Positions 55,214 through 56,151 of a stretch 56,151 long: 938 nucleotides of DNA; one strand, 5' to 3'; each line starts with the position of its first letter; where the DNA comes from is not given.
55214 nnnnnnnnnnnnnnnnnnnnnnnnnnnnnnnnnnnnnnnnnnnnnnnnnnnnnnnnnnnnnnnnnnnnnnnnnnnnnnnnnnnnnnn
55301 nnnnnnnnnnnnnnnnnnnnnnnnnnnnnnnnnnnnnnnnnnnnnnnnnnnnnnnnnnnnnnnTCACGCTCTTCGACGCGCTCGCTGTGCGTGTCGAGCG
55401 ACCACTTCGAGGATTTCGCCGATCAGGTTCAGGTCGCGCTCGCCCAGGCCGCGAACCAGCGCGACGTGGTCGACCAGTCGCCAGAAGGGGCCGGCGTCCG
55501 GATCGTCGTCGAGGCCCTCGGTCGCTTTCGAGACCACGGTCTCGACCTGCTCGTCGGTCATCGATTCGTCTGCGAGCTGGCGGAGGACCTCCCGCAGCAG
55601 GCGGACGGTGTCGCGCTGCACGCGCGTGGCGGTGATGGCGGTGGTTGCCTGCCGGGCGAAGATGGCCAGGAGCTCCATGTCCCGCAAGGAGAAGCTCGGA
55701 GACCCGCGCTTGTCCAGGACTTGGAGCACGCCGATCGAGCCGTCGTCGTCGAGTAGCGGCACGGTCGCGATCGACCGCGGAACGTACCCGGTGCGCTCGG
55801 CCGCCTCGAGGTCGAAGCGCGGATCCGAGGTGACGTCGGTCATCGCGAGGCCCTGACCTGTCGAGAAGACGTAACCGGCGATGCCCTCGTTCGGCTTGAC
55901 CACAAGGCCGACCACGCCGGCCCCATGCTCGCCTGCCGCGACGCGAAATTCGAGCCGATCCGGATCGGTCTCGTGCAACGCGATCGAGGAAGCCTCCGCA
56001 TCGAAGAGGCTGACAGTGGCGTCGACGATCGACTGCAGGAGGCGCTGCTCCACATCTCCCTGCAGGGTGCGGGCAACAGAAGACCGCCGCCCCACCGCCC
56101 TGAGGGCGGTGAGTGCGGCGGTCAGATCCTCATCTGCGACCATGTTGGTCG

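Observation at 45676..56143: Candidate cyclic-nucleotide sensor-relay-protease system: tandem cyclase-STAND-TPR genes flanked by a CNB protein and a GAF/S8-protease pair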

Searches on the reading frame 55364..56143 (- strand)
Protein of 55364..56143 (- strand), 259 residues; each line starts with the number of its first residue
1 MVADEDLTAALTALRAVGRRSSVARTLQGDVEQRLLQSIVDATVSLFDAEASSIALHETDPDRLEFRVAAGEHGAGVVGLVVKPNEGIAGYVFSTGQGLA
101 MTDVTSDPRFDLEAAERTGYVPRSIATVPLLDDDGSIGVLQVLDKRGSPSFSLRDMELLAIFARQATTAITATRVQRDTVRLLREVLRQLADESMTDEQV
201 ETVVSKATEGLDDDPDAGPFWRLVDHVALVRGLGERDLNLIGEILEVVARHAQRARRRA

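Call 4: search_protein_families(library=pfam, proteins=[window:55364-56143:-], max_evalue=0.01)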
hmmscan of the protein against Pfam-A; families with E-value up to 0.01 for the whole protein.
window:55364-56143:- (259 aa): 3 families
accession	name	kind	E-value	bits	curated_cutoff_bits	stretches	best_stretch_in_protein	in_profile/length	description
PF01590.32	GAF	-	1.4e-16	61.7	22.4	1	33-170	3-133/133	GAF domain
PF13185.12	GAF_2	-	2.7e-15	57.2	28.6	1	33-170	5-135/136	GAF domain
PF13492.12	GAF_3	-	3.9e-13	50.4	27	1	34-170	4-127/129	GAF domain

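Call 6: search_protein_families(library=ncbifam, proteins=[window:55364-56143:-], max_evalue=0.01)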
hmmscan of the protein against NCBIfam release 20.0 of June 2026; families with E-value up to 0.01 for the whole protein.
window:55364-56143:- (259 aa): 3 families
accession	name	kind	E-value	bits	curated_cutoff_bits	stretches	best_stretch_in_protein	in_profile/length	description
TIGR01817.1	nifA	equivalog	3.3e-06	26.2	528.85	1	25-193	12-179/534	nif-specific transcriptional activator NifA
NF008283.0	PRK11061.1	equivalog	0.00017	20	583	1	13-184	4-168/748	phosphoenolpyruvate--protein phosphotransferase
NF038230.1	Regu_Geo_Pelo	equivalog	0.0037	15.2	1200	1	33-189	20-177/935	GPMC system transcriptional regulator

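Call 7: search_protein_families(library=padloc, proteins=[window:55364-56143:-], max_evalue=0.01)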
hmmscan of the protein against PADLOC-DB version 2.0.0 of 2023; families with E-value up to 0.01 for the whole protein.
window:55364-56143:- (259 aa): 0 families

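Call 17: find_homologous_proteins(query=window:55364-56143:-)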
Query window:55364-56143:- (259 aa): 2817 proteins with E <= 0.001 among 8000 candidates; the best 120 are listed.
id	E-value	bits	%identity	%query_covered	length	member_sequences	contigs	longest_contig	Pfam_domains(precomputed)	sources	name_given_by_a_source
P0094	1.5e-149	514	96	100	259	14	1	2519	PF13185.13,PF01590.33,PF13492.13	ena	-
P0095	1.9e-147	507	94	96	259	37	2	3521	PF13185.13,PF01590.33,PF13492.13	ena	-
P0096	1.7e-145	501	91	96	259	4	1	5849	PF13185.13,PF01590.33,PF13492.13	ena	-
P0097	4.3e-133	460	86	90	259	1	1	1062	PF13185.13,PF01590.33,PF13492.13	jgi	-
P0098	6.9e-133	459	85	96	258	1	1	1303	PF13185.13,PF01590.33,PF13492.13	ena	-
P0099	2.6e-129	448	83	90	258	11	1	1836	PF13185.13,PF01590.33,PF13492.13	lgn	-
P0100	5.0e-129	447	83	96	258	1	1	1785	PF13185.13,PF01590.33,PF13492.13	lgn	-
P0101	6.4e-129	446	84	96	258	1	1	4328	PF13185.13,PF01590.33,PF13492.13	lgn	-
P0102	1.7e-128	445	85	100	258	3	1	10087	PF13185.13,PF01590.33,PF13492.13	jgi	jgi:GAF domain-containing protein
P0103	2.9e-128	444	82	96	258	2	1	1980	PF13185.13,PF01590.33,PF13492.13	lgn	-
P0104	4.8e-128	443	82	100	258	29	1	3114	PF13185.13,PF01590.33,PF13492.13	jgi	jgi:GAF domain-containing protein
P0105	1.2e-127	442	83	96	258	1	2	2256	PF13185.13,PF01590.33,PF13492.13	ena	-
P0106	1.7e-127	442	83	100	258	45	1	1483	PF13185.13,PF01590.33,PF13492.13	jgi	jgi:GAF domain-containing protein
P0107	2.5e-127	441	83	100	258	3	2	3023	PF13185.13,PF01590.33,PF13492.13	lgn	-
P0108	2.5e-126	438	84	93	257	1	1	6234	PF13185.13,PF01590.33,PF13492.13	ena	-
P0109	2.9e-126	438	82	96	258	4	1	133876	PF13185.13,PF01590.33,PF13492.13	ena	-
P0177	4.6e-111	388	74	98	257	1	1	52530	PF13185.13,PF01590.33,PF13492.13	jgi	jgi:GAF domain-containing protein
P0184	2.0e-109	383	72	100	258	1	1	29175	PF13185.13,PF01590.33,PF13492.13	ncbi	ncbi:MAG: GAF domain-containing protein [Chloroflexota bacterium]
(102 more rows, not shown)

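Call 18: find_encoding_contigs(protein=P0109, flank=10000, max_places=2)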
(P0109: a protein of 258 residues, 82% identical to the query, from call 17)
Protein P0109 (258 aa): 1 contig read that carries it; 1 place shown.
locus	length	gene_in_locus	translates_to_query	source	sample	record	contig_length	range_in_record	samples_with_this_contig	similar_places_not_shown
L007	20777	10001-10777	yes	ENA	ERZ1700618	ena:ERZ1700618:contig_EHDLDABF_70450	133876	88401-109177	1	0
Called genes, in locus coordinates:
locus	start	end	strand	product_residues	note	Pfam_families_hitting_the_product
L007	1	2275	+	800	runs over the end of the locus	PF03176:MMPL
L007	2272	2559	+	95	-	-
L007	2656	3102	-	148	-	-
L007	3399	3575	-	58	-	-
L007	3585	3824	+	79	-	PF02515:CoA_transf_3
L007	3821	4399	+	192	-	PF02515:CoA_transf_3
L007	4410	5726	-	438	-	PF13205:Big_5, PF02557:VanY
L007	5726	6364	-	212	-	-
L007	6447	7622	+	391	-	PF07690:MFS_1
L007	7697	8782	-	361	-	PF01699:Na_Ca_ex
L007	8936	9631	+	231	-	PF00027:cNMP_binding, PF13545:HTH_Crp_2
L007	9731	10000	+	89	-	-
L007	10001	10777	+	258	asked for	PF01590:GAF, PF13185:GAF_2, PF13492:GAF_3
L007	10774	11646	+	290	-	PF00082:Peptidase_S8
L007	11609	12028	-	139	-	PF00027:cNMP_binding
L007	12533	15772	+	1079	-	PF00211:Guanylate_cyc, PF13191:AAA_16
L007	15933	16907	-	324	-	PF02678:Pirin, PF05726:Pirin_C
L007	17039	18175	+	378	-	PF07884:VKOR, PF13462:Thioredoxin_4, PF01323:DSBA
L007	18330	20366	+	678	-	PF01590:GAF, PF13185:GAF_2, PF13492:GAF_3, PF13185:GAF_2, PF01590:GAF, PF00990:GGDEF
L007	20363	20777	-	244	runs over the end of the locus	PF12679:ABC2_membrane_2, PF12730:ABC2_membrane_4 (weak)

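Call 19: find_encoding_contigs(protein=P0177, flank=10000, max_places=2)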
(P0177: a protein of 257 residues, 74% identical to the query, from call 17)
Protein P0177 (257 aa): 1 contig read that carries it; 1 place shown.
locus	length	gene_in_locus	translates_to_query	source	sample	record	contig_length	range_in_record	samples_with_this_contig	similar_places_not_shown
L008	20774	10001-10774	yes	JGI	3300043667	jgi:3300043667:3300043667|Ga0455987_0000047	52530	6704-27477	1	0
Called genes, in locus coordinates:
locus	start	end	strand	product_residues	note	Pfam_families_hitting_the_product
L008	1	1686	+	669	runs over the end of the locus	PF19291:TREH_N, PF00723:Glyco_hydro_15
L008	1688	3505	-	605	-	PF05977:MFS_3, PF07690:MFS_1, PF00027:cNMP_binding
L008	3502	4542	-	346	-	PF00072:Response_reg, PF00211:Guanylate_cyc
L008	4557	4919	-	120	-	PF00072:Response_reg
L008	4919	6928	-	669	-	PF00672:HAMP, PF00512:HisKA, PF10090:HPTransfase (weak), PF02518:HATPase_c, PF00072:Response_reg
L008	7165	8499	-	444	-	PF00561:Abhydrolase_1 (weak), PF00211:Guanylate_cyc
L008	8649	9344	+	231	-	PF00027:cNMP_binding, PF13545:HTH_Crp_2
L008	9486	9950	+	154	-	-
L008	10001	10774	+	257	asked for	PF01590:GAF, PF13185:GAF_2, PF13492:GAF_3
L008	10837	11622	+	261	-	PF00082:Peptidase_S8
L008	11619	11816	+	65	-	-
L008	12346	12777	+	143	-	PF00903:Glyoxalase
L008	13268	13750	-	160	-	PF19686:DUF6188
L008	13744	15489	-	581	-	PF05593:RHS_repeat (faint), PF25023:TEN_YD-shell (weak)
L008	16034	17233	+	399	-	PF01571:GCV_T, PF08669:GCV_T_C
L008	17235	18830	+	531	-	PF01266:DAO (faint), PF01593:Amino_oxidase, PF13450:NAD_binding_8 (weak)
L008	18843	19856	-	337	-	PF00089:Trypsin, PF13365:Trypsin_2, PF13180:PDZ_2, PF00595:PDZ (weak), PF17820:PDZ_6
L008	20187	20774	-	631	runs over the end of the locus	PF00082:Peptidase_S8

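Call 20: find_encoding_contigs(protein=P0184, flank=10000, max_places=2)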
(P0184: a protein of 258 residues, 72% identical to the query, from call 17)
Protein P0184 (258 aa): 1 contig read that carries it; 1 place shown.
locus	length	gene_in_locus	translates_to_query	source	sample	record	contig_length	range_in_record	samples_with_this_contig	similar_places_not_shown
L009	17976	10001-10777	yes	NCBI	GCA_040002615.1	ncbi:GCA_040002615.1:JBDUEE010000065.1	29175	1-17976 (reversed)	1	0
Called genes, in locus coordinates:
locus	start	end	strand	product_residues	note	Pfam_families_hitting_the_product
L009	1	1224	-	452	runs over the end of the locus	PF00675:Peptidase_M16, PF05193:Peptidase_M16_C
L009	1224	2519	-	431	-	PF00675:Peptidase_M16, PF05193:Peptidase_M16_C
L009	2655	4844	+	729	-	PF14742:GDE_N_bis, PF22422:MGH1-like_GH, PF06202:GDE_C (weak), PF17389:Bac_rhamnosid6H (weak)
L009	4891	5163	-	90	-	-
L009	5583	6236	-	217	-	PF11303:DUF3105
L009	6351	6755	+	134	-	PF07332:Phage_holin_3_6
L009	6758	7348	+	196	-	-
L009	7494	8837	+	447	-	PF05697:Trigger_N, PF00254:FKBP_C, PF05698:Trigger_C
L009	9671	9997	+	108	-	-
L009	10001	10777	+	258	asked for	PF01590:GAF, PF13185:GAF_2, PF13492:GAF_3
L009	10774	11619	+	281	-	PF00082:Peptidase_S8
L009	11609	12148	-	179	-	PF02870:Methyltransf_1N (weak), PF01035:DNA_binding_1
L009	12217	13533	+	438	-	PF06689:zf-C4_ClpX, PF01078:Mg_chelatase (faint), PF05496:RuvB_N (faint), PF07724:AAA_2, PF00004:AAA, PF07728:AAA_5 (faint), PF10431:ClpB_D2-small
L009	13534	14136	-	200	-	PF00924:MS_channel_2nd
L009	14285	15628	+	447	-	-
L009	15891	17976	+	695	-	PF00133:tRNA-synt_1, PF09334:tRNA-synt_1g (weak), PF13603:tRNA-synt_1_2, PF09334:tRNA-synt_1g (weak), PF08264:Anticodon_1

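Call 30: find_related_loci(query=A2, collection=metagenome_contigs, flank=10000)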
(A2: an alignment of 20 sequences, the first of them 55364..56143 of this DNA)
Query A2 (259 aa) in metagenome_contigs; peptide patterns used: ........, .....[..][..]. (x = any residue, [..] = any of these).
600 stretches matched a pattern (row limit reached: there are more); 335 encode a relative of the query (tblastn E <= 1e-3); the best 80 are kept; 80 distinct loci.
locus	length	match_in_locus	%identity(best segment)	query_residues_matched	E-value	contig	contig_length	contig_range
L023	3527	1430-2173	93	1-248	8e-148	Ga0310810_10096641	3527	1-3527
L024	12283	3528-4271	93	1-248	6e-143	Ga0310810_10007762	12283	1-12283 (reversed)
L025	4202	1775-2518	93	1-248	2e-145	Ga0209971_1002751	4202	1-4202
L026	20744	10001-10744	93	1-248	2e-142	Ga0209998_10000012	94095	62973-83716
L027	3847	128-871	93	1-248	3e-143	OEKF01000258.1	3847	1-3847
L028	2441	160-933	85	1-259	8e-142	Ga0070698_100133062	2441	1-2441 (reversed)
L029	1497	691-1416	81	17-259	7e-138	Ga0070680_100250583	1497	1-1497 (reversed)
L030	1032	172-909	80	2-248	6e-137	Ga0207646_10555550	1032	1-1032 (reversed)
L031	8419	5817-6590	81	1-259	5e-124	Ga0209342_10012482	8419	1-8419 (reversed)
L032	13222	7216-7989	81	1-259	5e-124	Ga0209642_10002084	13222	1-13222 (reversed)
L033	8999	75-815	82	1-248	3e-124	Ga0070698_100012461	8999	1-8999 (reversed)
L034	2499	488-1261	81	1-259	2e-129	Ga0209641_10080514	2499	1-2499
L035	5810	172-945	75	1-259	2e-123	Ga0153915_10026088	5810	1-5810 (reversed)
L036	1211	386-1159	80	1-259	3e-133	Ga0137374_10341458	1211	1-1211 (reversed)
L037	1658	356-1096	81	1-248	1e-130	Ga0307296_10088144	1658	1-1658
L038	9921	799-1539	82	1-248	2e-121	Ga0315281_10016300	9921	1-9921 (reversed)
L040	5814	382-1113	84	4-248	3e-120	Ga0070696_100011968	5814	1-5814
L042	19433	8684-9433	74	1-251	2e-118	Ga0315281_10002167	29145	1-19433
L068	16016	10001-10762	66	2-257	9e-98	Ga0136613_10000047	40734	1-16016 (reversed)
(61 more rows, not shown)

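Call 68: find_related_loci(query=A2, collection=viral_contigs, flank=5000)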
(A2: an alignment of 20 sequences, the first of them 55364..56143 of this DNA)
Query A2 (259 aa) in viral_contigs; peptide patterns used: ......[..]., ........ (x = any residue, [..] = any of these).
38 stretches matched a pattern, but none encodes a relative of the query by tblastn (E <= 1e-3).

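Call 77: predict_structure(alignment_id=A2)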
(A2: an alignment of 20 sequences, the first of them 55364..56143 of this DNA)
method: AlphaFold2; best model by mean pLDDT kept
length: 259 residues; sequences in the alignment: 20
mean_pLDDT: 55.4   pTM: 0.48
mean pLDDT of the five models: 55.4, 47.6, 45.6, 45.3, 38.4
residues with pLDDT >= 90: 0; 70-90: 49; 50-70: 120; < 50: 90
segments of 3 or more residues with pLDDT < 50: 1-28, 60-65, 73-102, 209-225, 255-259
pLDDT, mean of each block of 10 residues (from residue 1): 45 39 39 68 72 64 52 39 33 35 52 54 67 72 64 75 74 59 58 64 58 43 47 60 62 47
secondary structure, 60 per line:
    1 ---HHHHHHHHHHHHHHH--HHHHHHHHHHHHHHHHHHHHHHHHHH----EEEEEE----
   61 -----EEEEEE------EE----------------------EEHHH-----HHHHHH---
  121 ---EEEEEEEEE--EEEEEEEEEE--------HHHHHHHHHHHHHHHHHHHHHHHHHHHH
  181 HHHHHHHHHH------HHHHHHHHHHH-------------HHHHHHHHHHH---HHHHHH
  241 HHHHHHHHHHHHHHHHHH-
elements in order: H4-18 H21-46 E51-56 E66-71 H112-117 E124-132 E135-144 H153-190 H197-207 H221-231 H235-258

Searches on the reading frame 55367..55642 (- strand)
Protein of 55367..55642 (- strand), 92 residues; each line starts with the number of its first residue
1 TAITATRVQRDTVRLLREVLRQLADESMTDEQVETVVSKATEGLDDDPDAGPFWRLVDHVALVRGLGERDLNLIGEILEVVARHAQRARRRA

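Call 66: search_protein_families(library=pfam, proteins=[window:55367-55642:-], max_evalue=10)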
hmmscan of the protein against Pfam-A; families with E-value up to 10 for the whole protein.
window:55367-55642:- (92 aa): 2 families
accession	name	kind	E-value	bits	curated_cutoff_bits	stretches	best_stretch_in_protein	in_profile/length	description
PF14500.11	MMS19_N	-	0.11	12.5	26.7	1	7-53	14-61/262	Dos2-interacting transcription regulator of RNA-Pol-II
PF22991.1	Lock_Gag1-like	-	0.15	12.2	27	1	17-34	24-41/44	Gag1-like, lock domain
